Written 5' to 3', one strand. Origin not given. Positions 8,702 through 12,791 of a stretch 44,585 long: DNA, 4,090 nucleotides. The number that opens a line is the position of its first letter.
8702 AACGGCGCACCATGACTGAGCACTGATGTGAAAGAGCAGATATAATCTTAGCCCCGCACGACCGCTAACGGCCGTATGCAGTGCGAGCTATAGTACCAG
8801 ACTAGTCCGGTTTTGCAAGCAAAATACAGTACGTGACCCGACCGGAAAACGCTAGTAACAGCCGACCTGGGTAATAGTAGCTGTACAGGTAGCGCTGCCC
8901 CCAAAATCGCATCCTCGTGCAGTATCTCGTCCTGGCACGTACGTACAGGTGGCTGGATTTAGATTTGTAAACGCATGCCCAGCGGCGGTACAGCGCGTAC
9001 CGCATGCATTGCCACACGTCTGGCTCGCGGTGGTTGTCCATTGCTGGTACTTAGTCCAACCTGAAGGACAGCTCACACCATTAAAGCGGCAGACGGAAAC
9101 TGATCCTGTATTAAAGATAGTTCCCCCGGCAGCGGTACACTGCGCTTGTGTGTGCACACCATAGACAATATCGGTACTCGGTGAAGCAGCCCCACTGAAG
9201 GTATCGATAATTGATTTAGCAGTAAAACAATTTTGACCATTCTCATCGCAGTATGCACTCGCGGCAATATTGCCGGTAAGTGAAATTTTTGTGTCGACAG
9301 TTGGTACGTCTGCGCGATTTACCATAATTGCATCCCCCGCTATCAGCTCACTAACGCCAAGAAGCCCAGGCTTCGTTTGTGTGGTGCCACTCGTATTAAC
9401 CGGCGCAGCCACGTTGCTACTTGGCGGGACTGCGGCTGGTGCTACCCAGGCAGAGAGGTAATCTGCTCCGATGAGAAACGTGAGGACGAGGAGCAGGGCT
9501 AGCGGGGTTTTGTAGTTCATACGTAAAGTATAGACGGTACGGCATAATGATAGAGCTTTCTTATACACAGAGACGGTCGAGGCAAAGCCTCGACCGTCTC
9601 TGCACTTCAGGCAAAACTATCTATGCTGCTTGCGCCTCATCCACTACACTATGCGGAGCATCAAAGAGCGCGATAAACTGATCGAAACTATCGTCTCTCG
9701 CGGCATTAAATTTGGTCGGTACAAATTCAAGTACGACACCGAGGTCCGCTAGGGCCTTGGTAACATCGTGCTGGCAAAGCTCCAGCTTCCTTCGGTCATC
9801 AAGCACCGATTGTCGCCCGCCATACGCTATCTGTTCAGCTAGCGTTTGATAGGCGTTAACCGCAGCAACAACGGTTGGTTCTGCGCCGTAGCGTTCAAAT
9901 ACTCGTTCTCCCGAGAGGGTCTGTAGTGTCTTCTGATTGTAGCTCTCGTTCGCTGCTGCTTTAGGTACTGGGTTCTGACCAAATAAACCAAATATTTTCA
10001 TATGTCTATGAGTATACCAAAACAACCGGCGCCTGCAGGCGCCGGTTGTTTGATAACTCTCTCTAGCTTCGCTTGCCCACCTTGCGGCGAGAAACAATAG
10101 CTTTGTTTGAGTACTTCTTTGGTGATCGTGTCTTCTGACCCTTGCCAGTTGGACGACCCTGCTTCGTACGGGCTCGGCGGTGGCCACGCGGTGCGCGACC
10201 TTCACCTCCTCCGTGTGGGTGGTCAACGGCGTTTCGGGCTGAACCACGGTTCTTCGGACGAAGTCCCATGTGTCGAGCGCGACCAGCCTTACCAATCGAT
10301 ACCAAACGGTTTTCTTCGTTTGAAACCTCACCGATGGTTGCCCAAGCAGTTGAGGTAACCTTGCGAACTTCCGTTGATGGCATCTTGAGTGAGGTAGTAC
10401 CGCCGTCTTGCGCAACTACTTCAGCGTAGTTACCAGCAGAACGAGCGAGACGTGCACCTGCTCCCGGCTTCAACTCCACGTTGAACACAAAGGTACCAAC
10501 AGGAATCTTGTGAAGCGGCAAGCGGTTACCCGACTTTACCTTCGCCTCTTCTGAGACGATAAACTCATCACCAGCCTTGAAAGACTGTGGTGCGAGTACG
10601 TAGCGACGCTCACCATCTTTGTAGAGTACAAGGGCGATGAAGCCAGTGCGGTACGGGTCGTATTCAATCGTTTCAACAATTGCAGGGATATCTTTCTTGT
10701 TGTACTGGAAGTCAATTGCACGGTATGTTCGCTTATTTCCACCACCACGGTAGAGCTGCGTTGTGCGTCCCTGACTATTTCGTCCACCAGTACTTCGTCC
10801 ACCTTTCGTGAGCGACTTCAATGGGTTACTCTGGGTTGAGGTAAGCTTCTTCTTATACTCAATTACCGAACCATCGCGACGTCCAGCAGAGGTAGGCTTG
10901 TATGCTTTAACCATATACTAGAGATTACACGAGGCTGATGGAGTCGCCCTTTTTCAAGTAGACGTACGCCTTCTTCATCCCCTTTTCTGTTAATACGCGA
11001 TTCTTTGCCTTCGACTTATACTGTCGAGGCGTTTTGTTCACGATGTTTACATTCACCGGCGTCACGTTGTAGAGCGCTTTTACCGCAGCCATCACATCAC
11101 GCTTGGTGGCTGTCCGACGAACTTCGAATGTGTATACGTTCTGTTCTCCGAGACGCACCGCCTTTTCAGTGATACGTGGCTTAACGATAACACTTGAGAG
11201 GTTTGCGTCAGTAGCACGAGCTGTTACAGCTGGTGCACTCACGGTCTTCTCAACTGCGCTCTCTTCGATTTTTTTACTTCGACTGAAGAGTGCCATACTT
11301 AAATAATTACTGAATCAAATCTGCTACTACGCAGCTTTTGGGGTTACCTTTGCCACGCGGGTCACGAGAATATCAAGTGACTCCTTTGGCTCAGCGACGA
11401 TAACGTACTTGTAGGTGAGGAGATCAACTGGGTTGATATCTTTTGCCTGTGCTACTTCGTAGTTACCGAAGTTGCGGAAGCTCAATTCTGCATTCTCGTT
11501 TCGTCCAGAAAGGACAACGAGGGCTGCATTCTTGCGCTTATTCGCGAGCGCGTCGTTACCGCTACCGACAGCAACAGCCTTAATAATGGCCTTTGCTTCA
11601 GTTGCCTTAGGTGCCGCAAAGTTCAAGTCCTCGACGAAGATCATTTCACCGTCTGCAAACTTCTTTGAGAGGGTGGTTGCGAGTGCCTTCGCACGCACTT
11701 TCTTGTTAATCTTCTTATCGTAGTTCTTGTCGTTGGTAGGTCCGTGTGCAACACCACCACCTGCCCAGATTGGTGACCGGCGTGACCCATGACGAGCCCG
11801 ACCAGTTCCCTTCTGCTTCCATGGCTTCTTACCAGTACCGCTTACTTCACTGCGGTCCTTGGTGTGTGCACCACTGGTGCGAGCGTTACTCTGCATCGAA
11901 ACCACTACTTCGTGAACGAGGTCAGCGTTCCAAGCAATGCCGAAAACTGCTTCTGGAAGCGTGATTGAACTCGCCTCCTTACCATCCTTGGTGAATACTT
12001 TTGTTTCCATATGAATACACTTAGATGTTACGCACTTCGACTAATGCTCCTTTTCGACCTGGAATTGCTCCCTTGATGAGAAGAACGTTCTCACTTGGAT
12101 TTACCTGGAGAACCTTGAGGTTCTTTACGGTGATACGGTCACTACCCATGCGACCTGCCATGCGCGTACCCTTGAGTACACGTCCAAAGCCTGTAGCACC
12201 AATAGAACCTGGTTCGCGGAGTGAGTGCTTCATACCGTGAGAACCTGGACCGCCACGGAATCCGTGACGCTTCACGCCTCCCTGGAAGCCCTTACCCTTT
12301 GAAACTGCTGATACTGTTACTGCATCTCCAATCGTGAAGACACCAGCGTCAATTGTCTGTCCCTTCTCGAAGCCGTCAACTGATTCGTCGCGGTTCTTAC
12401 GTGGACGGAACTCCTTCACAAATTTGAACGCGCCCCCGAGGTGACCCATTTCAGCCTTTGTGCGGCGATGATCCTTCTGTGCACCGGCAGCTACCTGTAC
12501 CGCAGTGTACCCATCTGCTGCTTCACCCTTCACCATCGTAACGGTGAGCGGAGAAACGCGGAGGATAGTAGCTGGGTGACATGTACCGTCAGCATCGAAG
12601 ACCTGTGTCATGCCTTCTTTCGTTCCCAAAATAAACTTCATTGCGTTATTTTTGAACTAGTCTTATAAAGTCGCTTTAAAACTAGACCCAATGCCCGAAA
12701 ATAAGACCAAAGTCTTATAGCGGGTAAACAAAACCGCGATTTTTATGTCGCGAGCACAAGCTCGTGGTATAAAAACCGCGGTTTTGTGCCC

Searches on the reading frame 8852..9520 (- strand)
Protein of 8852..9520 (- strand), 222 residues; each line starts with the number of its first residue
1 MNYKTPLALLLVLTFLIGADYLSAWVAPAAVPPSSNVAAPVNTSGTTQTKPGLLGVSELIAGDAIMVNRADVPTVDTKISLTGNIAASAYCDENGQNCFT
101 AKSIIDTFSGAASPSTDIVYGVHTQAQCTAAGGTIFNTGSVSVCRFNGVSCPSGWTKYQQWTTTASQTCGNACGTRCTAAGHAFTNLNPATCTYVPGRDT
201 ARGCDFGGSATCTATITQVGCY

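Call 6: search_protein_families(library=pfam, proteins=[window:8852-9520:-], max_evalue=1)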
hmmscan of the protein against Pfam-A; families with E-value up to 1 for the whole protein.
window:8852-9520:- (222 aa): 0 families

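Call 7: search_protein_families(library=ncbifam, proteins=[window:8852-9520:-], max_evalue=1)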
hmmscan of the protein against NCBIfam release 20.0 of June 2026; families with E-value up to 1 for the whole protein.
window:8852-9520:- (222 aa): 0 families

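Call 9: search_protein_families(library=phrogs, proteins=[window:8852-9520:-], max_evalue=1)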
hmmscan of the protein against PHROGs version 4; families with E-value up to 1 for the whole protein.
window:8852-9520:- (222 aa): 1 family
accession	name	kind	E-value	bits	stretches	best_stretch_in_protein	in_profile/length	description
phrog_28536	-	unknown function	0.024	14.9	1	71-147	25-99/224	-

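Call 47: predict_structure(alignment_id=A6)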
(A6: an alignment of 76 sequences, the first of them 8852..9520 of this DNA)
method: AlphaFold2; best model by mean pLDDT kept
length: 222 residues; sequences in the alignment: 76
mean_pLDDT: 80.6   pTM: 0.50
mean pLDDT of the five models: 80.6, 79.2, 79.1, 78.8, 78.3
residues with pLDDT >= 90: 95; 70-90: 58; 50-70: 63; < 50: 6
segments of 3 or more residues with pLDDT < 50: none
pLDDT, mean of each block of 10 residues (from residue 1): 85 93 78 65 64 55 54 60 68 82 68 62 95 95 97 97 97 91 97 86 83 97 97
secondary structure, 60 per line:
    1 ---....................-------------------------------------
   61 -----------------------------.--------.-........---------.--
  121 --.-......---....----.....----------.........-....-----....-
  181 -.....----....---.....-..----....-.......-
elements in order: H4-23 H101-108 H125-130 E134-137 E142-146 E157-165 E167-170 E176-179 E182-186 E191-194 E210-213 E215-221
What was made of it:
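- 8852..9520 (-): m3 (222 aa). Signal peptide aa 1-24 (9449-9520); N-module aa 25-98 (9227-9448); short linker; 10-Cys head aa 127-222 (8855-9142). In the AF2 model the head has pLDDT 91-97, the N-module 55-68 and the signal helix is aa 4-23 (call 47).
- The head is a real domain: AF2 pLDDT 91-97 (call 47). The N-module is modelled with low confidence as a monomer (pLDDT 55-68, call 47), so its fold and oligomeric state are unknown.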

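Call 49: fold_search(model_id=the predicted structure, library=pdb)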
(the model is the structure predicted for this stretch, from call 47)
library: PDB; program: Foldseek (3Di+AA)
matches with E <= 10: 36; with E <= 0.001: 0
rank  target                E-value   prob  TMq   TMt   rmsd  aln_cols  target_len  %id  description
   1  6yef_U                3.1e+00  0.02  0.11  0.20  18.1       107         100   11  70S initiation complex with assigned rRNA modifications from Staphylococcus aureus (released 2021-01-27)
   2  8eed_C                3.5e+00  0.01  0.09  0.06  18.8        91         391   12  Crystal structure of a NHP anti-ZIKV neutralizing antibody rhMZ107-B in complex with ZIKV E glycoprotein (released 2023-08-30)
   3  7bue_A                3.7e+00  0.02  0.11  0.08  18.1        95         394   12  Cryo-EM structure of Dengue virus serotype 2 complexed with Fab SIgN-3C at pH 5.0 (released 2020-05-13)
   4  4fg0                  4.4e+00  0.03  0.13  0.08  22.8        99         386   16  Structure of the St. Louis Encephalitis Virus envelope protein in the fusogenic trimer conformation. (released 2012-06-27)
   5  7cth_A                4.4e+00  0.02  0.12  0.07  17.3        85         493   13  Cryo-EM structure of dengue virus serotype 2 in complex with the scFv fragment of the broadly neutralizing antibody ED (released 2021-12-01)
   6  9owe_A                4.4e+00  0.01  0.07  0.06  22.8        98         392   11  CryoEM structure of stabilized dengue 3 virus envelope glycoprotein in complex with Fab of F25.S02 (released 2026-03-04)
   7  7t27                  4.7e+00  0.01  0.10  0.14  19.0       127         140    7  Structure of phage FBB1 anti-CBASS nuclease Acb1-3'3'-cGAMP complex in post reaction state (released 2022-04-20)
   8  6sb4_G                5.0e+00  0.02  0.09  0.10  12.1        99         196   11  Crystal structure of murine perforin-2 P2 domain crystal form 2 (released 2020-02-05)
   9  7esd_A                5.3e+00  0.02  0.10  0.05  23.4        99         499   13  Mature Donggang virus (released 2022-05-18)
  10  4a41                  5.6e+00  0.01  0.10  0.15  12.6       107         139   11  CpGH89CBM32-5, from Clostridium perfringens, in complex with galactose (released 2012-04-04)
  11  8eed_A                5.6e+00  0.01  0.09  0.06  18.8        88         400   12  Crystal structure of a NHP anti-ZIKV neutralizing antibody rhMZ107-B in complex with ZIKV E glycoprotein (released 2023-08-30)
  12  9od2_A                5.6e+00  0.01  0.09  0.06  20.1        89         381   12  Cryo-EM structure of modified Zika virus E protein dimer complexed with a neutralizing antibody SMZAb2 Fab (released 2026-01-21)
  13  7l30_A                5.6e+00  0.01  0.09  0.05  19.0        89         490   15  Binjari virus (BinJV) (released 2021-03-10)
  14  6sb4_B                6.3e+00  0.01  0.08  0.09  10.3        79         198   13  Crystal structure of murine perforin-2 P2 domain crystal form 2 (released 2020-02-05)
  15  7a3p_B                6.3e+00  0.01  0.08  0.06  18.8        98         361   11  Crystal structure of dengue 3 virus envelope glycoprotein in complex with the scFv fragment of the broadly neutralizin (released 2021-12-08)
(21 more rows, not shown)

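Call 53: fold_search(model_id=the predicted structure, library=viral)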
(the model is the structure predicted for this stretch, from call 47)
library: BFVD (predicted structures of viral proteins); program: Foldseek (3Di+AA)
matches with E <= 10: 21; with E <= 0.001: 0
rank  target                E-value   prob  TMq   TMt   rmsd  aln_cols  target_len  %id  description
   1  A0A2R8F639            8.2e-01  0.04  0.11  0.11  48.6       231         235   16  39kDa core protein OPG130 [Cowpox virus]
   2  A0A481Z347            1.2e+00  0.01  0.08  0.07  20.7       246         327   10  Uncharacterized protein (Fragment) [Mimivirus LCMiAC02]
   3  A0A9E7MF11            1.2e+00  0.06  0.13  0.12  34.0       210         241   14  (no name in the UniProt tables at hand)
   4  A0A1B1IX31            2.1e+00  0.02  0.09  0.12  18.0       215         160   15  (no name in the UniProt tables at hand)
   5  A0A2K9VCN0            2.6e+00  0.01  0.12  0.04  22.1       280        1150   12  Tail protein [Lactobacillus phage Bacchae]
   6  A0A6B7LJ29            2.9e+00  0.01  0.10  0.09  29.4       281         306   13  (no name in the UniProt tables at hand)
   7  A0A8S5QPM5            4.1e+00  0.01  0.10  0.05  21.6       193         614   12  Tail protein [Siphoviridae sp. ct8LX107]
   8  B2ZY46                4.1e+00  0.01  0.09  0.05  20.2       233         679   14  Rhamnogalacturonase A/B/Epimerase-like pectate lyase domain-containing protein [Ralstonia phage phiRSL1]
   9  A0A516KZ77            4.6e+00  0.02  0.10  0.07  18.4       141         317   18  (no name in the UniProt tables at hand)
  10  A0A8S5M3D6            5.8e+00  0.02  0.11  0.03  27.2       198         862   12  Endosialidase chaperone [Myoviridae sp. ctdxI18]
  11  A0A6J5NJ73            5.8e+00  0.01  0.10  0.06  24.9       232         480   12  Uncharacterized protein [uncultured Caudovirales phage]
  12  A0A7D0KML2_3          6.2e+00  0.01  0.08  0.04  21.5       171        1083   15  (no name in the UniProt tables at hand)
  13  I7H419                6.5e+00  0.01  0.17  0.13  18.6       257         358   15  Peptidase S74 domain-containing protein [Xanthomonas phage CP1]
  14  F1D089                6.5e+00  0.01  0.08  0.05  39.8       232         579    9  Tail fiber protein [Vibrio phage ICP3_2009_B]
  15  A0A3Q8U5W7            6.9e+00  0.02  0.11  0.08  22.8       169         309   17  (no name in the UniProt tables at hand)
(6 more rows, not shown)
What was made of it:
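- Tried and rejected: Foldseek of the m3 model against the PDB and BFVD: nothing significant (calls 49, 53).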

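Call 84: search_dna_similar(query=window:8852-9520:-, collection=phages, mode=protein, max_evalue=0.001, max_rows=10)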
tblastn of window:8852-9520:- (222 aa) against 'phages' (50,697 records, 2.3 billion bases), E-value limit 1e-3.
No match.

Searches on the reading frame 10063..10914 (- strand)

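Call 12: search_protein_families(library=pfam, proteins=[window:10063-10914:-], max_evalue=0.001)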
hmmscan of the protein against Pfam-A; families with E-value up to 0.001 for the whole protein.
window:10063-10914:- (283 aa): 2 families
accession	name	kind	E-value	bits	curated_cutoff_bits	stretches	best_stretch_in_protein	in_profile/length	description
PF03947.24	Ribosomal_L2_C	-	1e-45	155.3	33.7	1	127-249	1-122/126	Ribosomal Proteins L2, C-terminal domain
PF00181.30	Ribosomal_L2_N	-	4.6e-30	103.9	23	1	44-119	1-76/77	Ribosomal Proteins L2, RNA binding N-terminal domain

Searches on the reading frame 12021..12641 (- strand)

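Call 12: search_protein_families(library=pfam, proteins=[window:12021-12641:-], max_evalue=0.001)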
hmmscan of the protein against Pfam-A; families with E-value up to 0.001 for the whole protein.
window:12021-12641:- (206 aa): 1 family
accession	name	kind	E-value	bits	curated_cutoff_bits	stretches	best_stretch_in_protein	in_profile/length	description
PF00297.29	Ribosomal_L3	-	1.9e-16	60.5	22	1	89-182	200-290/369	Ribosomal protein L3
